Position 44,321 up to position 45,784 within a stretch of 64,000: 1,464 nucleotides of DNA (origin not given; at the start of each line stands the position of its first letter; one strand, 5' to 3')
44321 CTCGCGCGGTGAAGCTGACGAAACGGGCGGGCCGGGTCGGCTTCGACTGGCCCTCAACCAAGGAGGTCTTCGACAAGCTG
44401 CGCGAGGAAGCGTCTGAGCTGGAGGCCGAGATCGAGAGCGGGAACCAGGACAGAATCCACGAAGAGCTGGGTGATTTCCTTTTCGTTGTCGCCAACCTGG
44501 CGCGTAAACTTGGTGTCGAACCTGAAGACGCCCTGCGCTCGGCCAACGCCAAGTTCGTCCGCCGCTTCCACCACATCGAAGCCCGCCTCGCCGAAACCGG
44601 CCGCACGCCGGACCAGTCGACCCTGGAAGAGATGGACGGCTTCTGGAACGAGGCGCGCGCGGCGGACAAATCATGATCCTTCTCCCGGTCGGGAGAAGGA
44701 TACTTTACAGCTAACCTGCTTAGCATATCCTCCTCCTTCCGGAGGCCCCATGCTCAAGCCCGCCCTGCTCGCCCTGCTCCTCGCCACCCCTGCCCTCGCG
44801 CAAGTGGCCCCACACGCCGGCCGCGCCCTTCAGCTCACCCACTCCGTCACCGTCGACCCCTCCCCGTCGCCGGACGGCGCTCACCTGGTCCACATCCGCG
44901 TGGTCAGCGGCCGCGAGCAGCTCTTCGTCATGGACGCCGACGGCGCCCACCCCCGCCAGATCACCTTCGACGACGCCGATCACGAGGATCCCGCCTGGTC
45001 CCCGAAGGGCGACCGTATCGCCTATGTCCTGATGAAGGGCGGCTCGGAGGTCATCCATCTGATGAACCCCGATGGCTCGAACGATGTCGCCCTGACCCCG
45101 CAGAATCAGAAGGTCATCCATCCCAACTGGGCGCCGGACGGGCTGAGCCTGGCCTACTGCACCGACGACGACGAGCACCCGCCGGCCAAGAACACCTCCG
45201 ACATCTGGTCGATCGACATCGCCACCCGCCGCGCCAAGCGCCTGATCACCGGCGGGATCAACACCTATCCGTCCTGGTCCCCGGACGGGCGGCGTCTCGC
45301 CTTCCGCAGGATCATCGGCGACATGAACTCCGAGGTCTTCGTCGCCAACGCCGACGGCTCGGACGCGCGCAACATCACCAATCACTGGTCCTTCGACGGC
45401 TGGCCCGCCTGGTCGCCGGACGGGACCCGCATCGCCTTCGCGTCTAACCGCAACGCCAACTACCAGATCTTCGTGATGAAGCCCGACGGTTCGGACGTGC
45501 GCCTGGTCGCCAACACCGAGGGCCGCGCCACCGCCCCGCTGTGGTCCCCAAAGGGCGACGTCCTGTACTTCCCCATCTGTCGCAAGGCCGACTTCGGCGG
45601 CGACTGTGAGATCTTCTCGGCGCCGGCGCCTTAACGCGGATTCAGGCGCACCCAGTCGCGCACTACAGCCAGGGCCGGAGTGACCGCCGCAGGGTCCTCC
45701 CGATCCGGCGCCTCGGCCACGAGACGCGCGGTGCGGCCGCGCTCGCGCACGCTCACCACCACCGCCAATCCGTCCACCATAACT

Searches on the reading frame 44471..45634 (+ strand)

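Call 75: search_protein_families(library=pfam, proteins=[window:44471-45634:+], max_evalue=0.00001)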
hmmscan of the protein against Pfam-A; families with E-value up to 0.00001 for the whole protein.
window:44471-45634:+ (387 aa): 3 families
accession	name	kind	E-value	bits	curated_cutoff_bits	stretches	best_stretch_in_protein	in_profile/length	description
PF07676.18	PD40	-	1.1e-38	130.8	20.9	2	300-335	2-38/38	WD40-like Beta Propeller Repeat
PF00930.27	DPPIV_N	-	1.4e-11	44.1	22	0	243-304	23-80/354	Dipeptidyl peptidase IV (DPP IV) N-terminal region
PF25174.1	Beta-prop_THOC3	-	8.6e-06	25.4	305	0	175-361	9-182/272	THOC3 beta-propeller domain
